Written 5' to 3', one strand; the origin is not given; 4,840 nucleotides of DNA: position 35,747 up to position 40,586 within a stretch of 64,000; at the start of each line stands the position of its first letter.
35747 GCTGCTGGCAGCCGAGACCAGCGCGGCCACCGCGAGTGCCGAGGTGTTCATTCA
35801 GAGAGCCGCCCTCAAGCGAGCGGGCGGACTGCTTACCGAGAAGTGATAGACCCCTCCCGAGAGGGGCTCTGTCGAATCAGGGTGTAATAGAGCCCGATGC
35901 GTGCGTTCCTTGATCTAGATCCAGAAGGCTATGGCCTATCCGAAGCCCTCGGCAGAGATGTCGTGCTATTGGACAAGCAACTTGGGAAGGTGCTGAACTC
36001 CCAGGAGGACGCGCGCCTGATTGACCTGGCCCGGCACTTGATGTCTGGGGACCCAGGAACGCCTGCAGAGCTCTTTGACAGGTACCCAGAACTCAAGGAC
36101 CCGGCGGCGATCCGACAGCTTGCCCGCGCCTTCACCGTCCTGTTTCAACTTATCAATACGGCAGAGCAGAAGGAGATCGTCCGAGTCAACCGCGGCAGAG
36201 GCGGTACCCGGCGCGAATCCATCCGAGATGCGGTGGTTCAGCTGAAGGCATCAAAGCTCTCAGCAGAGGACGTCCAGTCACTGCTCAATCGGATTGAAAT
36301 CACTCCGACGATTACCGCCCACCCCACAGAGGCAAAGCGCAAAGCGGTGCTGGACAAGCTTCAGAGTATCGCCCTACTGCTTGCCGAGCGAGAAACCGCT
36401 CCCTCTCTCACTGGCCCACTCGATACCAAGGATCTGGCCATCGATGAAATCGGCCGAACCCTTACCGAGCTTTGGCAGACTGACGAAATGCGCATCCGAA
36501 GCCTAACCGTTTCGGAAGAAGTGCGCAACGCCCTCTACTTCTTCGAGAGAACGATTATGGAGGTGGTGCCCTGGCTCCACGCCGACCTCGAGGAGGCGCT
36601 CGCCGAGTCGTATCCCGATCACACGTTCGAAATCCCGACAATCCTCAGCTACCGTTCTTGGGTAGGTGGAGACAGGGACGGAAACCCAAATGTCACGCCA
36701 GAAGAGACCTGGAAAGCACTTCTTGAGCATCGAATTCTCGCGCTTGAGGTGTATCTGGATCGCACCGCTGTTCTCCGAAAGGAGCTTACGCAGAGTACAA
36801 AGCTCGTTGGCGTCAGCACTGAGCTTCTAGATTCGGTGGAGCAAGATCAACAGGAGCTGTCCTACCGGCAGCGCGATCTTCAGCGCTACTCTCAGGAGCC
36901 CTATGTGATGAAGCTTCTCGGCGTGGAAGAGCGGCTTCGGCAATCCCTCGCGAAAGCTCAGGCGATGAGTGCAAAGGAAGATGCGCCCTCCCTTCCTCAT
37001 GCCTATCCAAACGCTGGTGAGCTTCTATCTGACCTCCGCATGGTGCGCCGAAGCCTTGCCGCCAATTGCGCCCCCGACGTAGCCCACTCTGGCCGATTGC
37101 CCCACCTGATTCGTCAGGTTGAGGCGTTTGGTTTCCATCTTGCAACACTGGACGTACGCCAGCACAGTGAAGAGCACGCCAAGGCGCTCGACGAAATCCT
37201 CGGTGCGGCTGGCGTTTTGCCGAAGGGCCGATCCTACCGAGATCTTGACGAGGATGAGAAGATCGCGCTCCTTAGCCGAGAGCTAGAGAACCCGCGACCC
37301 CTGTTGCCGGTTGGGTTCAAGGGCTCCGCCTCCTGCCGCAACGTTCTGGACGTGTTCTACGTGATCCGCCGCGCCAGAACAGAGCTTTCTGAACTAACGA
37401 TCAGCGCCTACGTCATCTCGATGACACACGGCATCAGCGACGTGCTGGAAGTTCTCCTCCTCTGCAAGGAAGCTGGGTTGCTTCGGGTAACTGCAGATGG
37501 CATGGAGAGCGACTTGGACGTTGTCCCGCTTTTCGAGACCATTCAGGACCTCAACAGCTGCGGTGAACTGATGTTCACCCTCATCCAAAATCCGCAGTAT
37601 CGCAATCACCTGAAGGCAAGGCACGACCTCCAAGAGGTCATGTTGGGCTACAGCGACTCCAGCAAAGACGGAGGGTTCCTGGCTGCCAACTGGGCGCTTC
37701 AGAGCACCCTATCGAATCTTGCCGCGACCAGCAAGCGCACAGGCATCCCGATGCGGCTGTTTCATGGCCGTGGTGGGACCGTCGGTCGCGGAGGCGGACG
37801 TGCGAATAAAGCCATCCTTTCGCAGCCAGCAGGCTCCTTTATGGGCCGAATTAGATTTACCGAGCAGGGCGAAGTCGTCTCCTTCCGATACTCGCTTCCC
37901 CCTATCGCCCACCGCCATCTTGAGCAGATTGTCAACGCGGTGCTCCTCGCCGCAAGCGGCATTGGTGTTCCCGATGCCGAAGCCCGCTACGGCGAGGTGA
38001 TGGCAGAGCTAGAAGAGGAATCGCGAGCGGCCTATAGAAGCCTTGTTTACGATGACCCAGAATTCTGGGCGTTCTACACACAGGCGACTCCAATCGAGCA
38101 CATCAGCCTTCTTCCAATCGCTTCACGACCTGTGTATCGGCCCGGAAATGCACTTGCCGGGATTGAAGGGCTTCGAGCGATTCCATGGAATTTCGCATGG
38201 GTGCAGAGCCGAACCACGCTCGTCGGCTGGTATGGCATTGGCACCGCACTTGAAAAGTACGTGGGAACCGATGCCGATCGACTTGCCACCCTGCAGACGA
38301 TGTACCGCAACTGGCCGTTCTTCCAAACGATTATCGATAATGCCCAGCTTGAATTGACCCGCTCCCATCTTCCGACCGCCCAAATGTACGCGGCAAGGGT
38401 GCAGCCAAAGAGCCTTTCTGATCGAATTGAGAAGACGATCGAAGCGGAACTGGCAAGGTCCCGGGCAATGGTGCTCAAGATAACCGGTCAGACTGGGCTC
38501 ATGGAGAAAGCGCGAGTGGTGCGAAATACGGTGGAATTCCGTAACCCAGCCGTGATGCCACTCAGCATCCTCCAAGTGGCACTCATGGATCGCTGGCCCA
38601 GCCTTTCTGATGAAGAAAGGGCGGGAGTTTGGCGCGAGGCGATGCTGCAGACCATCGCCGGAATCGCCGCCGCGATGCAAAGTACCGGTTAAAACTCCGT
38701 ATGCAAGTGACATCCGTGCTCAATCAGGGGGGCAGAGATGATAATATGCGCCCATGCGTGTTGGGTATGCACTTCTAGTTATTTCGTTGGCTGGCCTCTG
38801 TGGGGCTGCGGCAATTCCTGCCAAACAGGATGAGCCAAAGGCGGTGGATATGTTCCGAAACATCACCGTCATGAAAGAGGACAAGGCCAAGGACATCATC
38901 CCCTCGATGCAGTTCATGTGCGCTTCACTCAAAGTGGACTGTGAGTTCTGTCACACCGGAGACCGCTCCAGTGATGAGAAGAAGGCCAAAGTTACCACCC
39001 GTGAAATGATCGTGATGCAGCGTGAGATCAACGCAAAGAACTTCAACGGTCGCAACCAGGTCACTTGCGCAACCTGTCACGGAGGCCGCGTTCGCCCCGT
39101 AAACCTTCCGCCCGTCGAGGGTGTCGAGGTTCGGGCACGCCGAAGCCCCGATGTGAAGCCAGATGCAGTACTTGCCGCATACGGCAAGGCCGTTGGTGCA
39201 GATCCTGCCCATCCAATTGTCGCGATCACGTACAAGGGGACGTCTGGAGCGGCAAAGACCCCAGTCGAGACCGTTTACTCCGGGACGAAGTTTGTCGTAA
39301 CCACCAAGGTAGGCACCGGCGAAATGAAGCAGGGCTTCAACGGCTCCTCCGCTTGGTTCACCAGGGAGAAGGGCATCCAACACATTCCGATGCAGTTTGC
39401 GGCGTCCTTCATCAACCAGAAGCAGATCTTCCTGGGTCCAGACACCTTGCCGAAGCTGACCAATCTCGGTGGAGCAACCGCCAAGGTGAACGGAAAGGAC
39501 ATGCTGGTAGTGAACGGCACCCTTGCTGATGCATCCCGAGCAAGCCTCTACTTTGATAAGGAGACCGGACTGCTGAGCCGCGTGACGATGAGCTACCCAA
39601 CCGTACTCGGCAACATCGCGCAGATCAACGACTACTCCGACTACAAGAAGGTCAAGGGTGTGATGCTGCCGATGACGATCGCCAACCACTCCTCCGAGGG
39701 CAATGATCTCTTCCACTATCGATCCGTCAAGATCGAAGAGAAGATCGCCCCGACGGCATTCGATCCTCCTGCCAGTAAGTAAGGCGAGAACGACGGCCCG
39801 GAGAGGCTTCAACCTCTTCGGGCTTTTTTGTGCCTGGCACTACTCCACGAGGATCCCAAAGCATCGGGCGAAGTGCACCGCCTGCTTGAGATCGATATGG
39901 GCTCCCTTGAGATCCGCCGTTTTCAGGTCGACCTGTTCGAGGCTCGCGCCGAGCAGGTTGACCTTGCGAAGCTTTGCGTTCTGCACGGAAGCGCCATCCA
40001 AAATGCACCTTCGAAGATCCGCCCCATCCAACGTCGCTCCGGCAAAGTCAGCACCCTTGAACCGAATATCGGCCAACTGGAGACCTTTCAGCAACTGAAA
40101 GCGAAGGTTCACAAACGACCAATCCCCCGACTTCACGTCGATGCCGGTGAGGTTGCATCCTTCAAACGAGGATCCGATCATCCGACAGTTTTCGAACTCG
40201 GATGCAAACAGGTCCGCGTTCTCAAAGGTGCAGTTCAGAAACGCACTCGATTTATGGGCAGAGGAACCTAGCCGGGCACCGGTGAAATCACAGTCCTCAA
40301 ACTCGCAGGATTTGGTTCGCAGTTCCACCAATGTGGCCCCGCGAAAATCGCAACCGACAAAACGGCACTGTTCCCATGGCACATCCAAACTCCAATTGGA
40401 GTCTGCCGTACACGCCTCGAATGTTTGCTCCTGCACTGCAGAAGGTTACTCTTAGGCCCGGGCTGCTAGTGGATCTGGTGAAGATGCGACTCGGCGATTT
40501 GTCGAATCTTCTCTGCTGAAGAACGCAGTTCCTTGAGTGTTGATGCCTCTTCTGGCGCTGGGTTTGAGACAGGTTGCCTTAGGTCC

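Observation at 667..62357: Pervasive leaderless-type promoters: a -10 box 5-7 nt before the start codon at 13 genes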

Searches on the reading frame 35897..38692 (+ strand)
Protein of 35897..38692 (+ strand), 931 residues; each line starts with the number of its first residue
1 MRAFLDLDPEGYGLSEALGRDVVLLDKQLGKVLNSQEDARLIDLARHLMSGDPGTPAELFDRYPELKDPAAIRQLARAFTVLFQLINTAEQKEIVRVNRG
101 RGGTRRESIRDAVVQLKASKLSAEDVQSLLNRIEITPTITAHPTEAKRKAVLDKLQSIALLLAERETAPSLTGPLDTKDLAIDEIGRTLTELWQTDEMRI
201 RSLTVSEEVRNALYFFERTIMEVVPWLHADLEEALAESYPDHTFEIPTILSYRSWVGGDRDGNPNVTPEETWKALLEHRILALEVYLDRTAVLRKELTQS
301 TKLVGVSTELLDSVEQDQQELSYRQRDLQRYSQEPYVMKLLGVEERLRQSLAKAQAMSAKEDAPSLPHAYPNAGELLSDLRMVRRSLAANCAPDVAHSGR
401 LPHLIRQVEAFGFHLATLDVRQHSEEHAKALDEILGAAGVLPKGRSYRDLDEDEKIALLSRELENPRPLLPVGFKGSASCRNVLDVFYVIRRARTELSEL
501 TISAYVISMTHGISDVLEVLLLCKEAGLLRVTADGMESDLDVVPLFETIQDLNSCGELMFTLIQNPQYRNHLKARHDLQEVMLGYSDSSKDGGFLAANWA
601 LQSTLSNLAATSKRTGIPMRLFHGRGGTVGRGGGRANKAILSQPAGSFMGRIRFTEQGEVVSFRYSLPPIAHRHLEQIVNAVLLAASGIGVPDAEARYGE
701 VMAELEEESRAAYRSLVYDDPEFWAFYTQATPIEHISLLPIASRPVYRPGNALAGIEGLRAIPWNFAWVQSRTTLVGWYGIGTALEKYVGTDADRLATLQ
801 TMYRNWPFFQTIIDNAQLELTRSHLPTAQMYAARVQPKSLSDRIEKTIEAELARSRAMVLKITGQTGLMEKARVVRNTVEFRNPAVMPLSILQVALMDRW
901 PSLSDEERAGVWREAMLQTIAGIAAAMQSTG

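Call 12: search_protein_families(library=pfam, proteins=[window:35897-38692:+])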
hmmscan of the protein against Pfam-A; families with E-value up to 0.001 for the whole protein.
window:35897-38692:+ (931 aa): 2 families
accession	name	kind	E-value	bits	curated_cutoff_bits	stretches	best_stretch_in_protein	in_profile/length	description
PF00311.23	PEPcase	-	5.1e-273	908.7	22.4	1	20-931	3-919/919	Phosphoenolpyruvate carboxylase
PF14010.12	PEPcase_2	-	8.8e-05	21.6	25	1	523-671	157-292/493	Phosphoenolpyruvate carboxylase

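Call 13: find_related_loci(query=window:35897-38692:+, collection=genome_contigs, flank=2000)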
Query window:35897-38692:+ (931 aa) in genome_contigs; peptide patterns used: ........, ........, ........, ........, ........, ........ (x = any residue, [..] = any of these).
206 stretches matched a pattern; 122 encode a relative of the query (tblastn E <= 1e-3); the best 80 are kept; 80 distinct loci.
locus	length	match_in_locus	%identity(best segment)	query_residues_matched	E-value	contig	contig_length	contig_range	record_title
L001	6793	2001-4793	76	1-931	0e+0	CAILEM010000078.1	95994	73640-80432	MAG: uncultured Armatimonadetes bacterium isolate Ki2-D3_bin-0414 genome assembly, contig: bin-0414:078/168, whole genom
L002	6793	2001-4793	74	1-931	0e+0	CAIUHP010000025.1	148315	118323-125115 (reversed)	MAG: uncultured Armatimonadetes bacterium isolate Umea_bin-06016 genome assembly, contig: bin-06016:025/119, whole genom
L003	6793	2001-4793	71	1-931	0e+0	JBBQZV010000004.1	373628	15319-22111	MAG: Fimbriimonadales bacterium isolate Co_metawrap_2252 Cmw_2252_k141_6220742_length_373628_cov_12.9997, whole genome s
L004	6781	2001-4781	67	3-931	0e+0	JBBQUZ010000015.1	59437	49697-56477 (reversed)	MAG: Fimbriimonadales bacterium isolate Co_metawrap_1960 Cmw_1960_k141_25161680_length_59437_cov_11.0000, whole genome s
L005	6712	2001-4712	66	3-931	0e+0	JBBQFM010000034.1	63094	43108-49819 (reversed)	MAG: Fimbriimonadales bacterium isolate Co_metawrap_1030 Cmw_1030_k141_11291509_length_63094_cov_25.9984, whole genome s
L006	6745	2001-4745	62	1-931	0e+0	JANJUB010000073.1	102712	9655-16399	MAG: Fimbriimonadaceae bacterium isolate RX3_metabat.bin.16 RX3_k141_715088, whole genome shotgun sequence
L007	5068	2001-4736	64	3-931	0e+0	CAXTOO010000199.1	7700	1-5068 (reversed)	MAG TPA_asm: uncultured Fimbriimonas sp. isolate public_SRR11456914_metawrap_bin.7 genome assembly, contig: public_SRR11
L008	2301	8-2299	68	56-827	0e+0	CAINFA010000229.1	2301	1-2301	MAG: uncultured actinobacterium isolate AlinenLipids_bin-7546 genome assembly, contig: bin-7546:229/245, whole genome sh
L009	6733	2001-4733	59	2-931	0e+0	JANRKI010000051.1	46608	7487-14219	MAG: Fimbriimonadaceae bacterium isolate bins.324 k141_3798002, whole genome shotgun sequence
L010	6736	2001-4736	65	3-931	0e+0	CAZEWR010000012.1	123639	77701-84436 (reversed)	MAG TPA_asm: uncultured Fimbriimonas sp. isolate binchicken_co183_70 genome assembly, contig: NODE_163_length_123639_cov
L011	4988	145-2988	57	3-931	0e+0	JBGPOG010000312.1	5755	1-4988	MAG: Chthonomonadia bacterium isolate OBJ_0618_7090110_197 k141_8505898_length_5755_cov_11.0000, whole genome shotgun se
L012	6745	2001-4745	56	3-931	0e+0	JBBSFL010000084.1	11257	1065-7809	MAG: Fimbriimonadales bacterium isolate LS1_sbin.88 LS1_sbin.88_K_1582349_L_11257_cov_12.0000, whole genome shotgun sequ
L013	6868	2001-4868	54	3-931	0e+0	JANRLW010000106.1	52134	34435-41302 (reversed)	MAG: Capsulimonadales bacterium isolate bins.489 k141_2768740, whole genome shotgun sequence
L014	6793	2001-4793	54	4-931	0e+0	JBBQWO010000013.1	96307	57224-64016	MAG: Fimbriimonadales bacterium isolate Co_metawrap_2059 Cmw_2059_k141_14672434_length_96307_cov_10.9996, whole genome s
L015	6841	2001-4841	54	4-931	0e+0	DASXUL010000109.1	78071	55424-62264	MAG TPA_asm: Armatimonadota bacterium isolate SMAG_U4717 k141_89214, whole genome shotgun sequence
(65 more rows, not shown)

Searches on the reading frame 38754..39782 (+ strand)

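Call 11: search_protein_families(library=pfam, proteins=[window:38754-39782:+])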
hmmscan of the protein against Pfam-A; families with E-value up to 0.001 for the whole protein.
window:38754-39782:+ (342 aa): 3 families
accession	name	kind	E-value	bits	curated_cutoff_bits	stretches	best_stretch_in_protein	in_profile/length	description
PF02276.23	CytoC_RC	-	3.4e-11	43.5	22.4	1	20-117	39-141/310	Photosynthetic reaction centre cytochrome C subunit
PF22113.1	Mtrc-MtrF_II-IV_dom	-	0.00057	19.9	30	1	52-110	112-164/176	Outer membrane cytochrome MtrC/MtrF-like, domains II/IV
PF14522.11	Cytochrome_C7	-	0.00098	19.3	24.8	0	57-112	10-51/67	Cytochrome c7 and related cytochrome c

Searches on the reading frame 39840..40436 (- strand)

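Call 11: search_protein_families(library=pfam, proteins=[window:39840-40436:-])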
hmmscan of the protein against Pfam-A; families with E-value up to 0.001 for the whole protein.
window:39840-40436:- (198 aa): 4 families
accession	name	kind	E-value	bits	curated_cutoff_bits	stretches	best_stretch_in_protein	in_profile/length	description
PF00805.28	Pentapeptide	-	7.7e-26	89.7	20.2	4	125-161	2-38/40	Pentapeptide repeats (8 copies)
PF13599.13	Pentapeptide_4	-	6.2e-23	81.1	38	3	65-140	2-77/78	Pentapeptide repeat region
PF13576.12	Pentapeptide_3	-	5.3e-17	62.2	27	0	119-153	9-46/48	Pentapeptide repeats (9 copies)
PF23894.2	LD_SV2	-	3.5e-09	37.3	29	1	25-91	26-92/92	SV2A/B/C luminal domain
